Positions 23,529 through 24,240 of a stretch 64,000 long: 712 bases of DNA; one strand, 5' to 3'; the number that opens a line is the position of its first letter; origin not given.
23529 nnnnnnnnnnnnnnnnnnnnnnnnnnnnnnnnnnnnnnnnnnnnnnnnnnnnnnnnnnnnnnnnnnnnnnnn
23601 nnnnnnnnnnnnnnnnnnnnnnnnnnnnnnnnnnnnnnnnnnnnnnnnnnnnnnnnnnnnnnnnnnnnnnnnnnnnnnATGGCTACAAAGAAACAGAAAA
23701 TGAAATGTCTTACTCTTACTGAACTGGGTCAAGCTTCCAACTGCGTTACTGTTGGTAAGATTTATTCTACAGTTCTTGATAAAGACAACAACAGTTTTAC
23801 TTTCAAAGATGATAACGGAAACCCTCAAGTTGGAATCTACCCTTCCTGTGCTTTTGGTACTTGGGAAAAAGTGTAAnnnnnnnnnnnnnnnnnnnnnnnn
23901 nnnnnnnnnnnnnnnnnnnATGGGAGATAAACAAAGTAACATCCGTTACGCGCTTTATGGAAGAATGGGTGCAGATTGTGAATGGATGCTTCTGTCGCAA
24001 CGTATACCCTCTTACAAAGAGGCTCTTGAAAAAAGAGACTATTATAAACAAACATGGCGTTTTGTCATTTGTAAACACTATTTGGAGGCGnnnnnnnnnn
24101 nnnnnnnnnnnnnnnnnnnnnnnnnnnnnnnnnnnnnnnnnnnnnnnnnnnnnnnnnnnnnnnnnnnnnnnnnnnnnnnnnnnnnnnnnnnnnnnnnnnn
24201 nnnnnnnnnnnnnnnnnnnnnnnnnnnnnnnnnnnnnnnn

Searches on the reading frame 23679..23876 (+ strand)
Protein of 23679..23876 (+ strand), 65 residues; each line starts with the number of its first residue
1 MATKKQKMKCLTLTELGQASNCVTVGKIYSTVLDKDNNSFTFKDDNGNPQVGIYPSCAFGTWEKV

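Call 16: find_related_loci(query=window:23679-23873:+, collection=viral_contigs, flank=1500)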
Query window:23679-23873:+ (65 aa) in viral_contigs; peptide patterns used: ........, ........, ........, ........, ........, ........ (x = any residue, [..] = any of these).
22 stretches matched a pattern; 1 encode a relative of the query (tblastn E <= 1e-3); 1 distinct loci.
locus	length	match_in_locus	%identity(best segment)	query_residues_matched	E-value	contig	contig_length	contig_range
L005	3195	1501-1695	80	1-65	5e-36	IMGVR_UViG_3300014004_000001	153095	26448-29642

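Call 20: find_related_loci(query=A1, collection=metagenome_contigs, flank=1200)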
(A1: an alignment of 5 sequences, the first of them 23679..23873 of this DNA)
Query A1 (65 aa) in metagenome_contigs; peptide patterns used: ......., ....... (x = any residue, [..] = any of these).
600 stretches matched a pattern (row limit reached: there are more); 2 encode a relative of the query (tblastn E <= 1e-3); 2 distinct loci.
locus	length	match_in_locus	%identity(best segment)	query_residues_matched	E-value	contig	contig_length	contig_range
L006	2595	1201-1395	100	1-65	4e-43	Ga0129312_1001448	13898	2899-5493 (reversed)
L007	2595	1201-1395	80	1-65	8e-36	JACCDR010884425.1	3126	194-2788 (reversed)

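Call 21: find_related_loci(query=A1, collection=viral_contigs, flank=1200)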
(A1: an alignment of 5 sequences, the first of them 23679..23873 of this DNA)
Query A1 (65 aa) in viral_contigs; peptide patterns used: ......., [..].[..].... (x = any residue, [..] = any of these).
358 stretches matched a pattern; 1 encode a relative of the query (tblastn E <= 1e-3); 1 distinct loci.
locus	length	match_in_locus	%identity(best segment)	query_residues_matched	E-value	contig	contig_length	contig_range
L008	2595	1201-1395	80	1-65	4e-36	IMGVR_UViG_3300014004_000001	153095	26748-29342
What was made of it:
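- Tried and rejected: This gave only 3 distinct loci (L005/L008 are the same contig) (calls 16, 20, 21).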

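Call 50: find_encoding_contigs(protein=window:23679-23876:+, flank=600, max_places=10)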
Protein window:23679-23876:+ (65 aa): 23 contigs read that carry it; 10 places shown.
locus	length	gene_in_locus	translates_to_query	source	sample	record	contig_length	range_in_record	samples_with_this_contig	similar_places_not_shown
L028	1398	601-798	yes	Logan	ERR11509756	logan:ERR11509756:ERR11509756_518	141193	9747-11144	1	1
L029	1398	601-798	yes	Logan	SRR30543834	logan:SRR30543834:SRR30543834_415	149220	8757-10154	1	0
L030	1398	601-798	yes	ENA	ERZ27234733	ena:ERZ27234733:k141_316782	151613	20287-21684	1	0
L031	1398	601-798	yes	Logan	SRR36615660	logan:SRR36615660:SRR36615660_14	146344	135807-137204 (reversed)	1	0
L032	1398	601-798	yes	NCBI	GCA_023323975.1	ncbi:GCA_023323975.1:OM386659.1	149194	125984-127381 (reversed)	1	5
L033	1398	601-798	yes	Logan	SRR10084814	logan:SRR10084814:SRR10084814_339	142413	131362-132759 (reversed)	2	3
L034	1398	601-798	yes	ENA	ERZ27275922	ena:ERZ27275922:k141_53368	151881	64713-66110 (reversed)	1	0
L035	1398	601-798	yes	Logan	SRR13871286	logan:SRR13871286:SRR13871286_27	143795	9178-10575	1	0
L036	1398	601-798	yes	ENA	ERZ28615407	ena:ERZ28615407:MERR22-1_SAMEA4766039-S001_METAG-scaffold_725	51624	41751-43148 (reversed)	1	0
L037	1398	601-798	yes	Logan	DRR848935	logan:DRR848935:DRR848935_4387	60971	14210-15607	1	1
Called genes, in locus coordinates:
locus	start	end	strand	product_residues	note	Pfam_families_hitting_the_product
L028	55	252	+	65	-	-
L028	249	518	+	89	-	-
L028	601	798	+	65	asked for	-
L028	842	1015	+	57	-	-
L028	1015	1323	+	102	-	-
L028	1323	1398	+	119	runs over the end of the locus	-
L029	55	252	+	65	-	-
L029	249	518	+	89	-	-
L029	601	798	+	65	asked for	-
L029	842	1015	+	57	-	-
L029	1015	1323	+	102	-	-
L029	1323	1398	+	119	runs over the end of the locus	-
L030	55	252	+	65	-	-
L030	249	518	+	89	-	-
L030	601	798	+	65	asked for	-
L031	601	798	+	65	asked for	-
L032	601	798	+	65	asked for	-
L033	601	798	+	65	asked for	-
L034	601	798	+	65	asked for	-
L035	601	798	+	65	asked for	-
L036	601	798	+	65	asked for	-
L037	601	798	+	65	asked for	-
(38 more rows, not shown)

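Call 55: search_protein_families(library=phrogs, proteins=[window:23679-23873:+], max_evalue=0.001)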
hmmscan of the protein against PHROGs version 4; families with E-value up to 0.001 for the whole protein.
window:23679-23873:+ (65 aa): 2 families
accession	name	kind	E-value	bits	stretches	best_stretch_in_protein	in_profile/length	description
phrog_27862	-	unknown function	4.7e-51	171.4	1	1-65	1-65/65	-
phrog_10169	-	unknown function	5.9e-05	24.3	1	5-65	3-59/81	-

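Call 56: search_protein_families(library=pfam, proteins=[window:23679-23873:+], max_evalue=0.01)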
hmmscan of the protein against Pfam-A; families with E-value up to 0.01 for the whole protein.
window:23679-23873:+ (65 aa): 0 families

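Call 66: find_homologous_proteins(query=window:23679-23873:+)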
Query window:23679-23873:+ (65 aa): 3 proteins with E <= 0.001 among 3 candidates.
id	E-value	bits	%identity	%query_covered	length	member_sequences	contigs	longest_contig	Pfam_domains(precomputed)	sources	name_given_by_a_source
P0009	4.5e-37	141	98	100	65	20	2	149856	-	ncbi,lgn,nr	ncbi:hypothetical protein LJIJOHLM_00054 [Escherichia phage KKP 3954]|nr:hypothetical protein LJIJOH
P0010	1.4e-32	127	88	100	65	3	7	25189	-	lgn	-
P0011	1.3e-29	118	80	100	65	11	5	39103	-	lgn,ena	-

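Call 68: find_encoding_contigs(protein=P0010, flank=600, max_places=10)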
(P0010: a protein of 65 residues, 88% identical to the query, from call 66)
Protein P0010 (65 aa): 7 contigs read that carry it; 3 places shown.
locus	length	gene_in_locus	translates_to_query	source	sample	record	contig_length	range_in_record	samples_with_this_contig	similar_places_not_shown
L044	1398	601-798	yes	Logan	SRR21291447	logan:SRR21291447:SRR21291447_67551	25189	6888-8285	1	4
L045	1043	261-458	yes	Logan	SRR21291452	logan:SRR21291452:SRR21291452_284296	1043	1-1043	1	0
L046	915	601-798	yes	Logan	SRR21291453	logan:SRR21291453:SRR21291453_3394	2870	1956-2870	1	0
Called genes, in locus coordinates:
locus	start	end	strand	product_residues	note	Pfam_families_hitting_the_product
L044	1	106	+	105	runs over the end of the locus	-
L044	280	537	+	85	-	-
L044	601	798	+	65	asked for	-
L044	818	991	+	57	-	-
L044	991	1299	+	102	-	-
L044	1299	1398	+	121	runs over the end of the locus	-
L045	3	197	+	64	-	?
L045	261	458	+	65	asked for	-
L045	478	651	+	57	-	-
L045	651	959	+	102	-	-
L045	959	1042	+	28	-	?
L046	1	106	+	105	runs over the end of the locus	-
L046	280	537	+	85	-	-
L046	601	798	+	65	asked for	-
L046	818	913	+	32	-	?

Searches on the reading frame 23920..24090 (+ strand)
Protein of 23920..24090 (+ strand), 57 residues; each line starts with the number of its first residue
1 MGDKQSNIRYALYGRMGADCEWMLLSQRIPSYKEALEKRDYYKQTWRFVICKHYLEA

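Call 55: search_protein_families(library=phrogs, proteins=[window:23920-24090:+], max_evalue=0.001)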
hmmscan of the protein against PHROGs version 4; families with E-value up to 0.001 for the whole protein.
window:23920-24090:+ (57 aa): 1 family
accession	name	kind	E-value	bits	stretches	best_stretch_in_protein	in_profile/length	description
phrog_2381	-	unknown function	2.2e-21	76.3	1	1-56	1-56/60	-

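Call 56: search_protein_families(library=pfam, proteins=[window:23920-24090:+], max_evalue=0.01)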
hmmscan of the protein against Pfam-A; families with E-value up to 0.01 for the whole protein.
window:23920-24090:+ (57 aa): 0 families
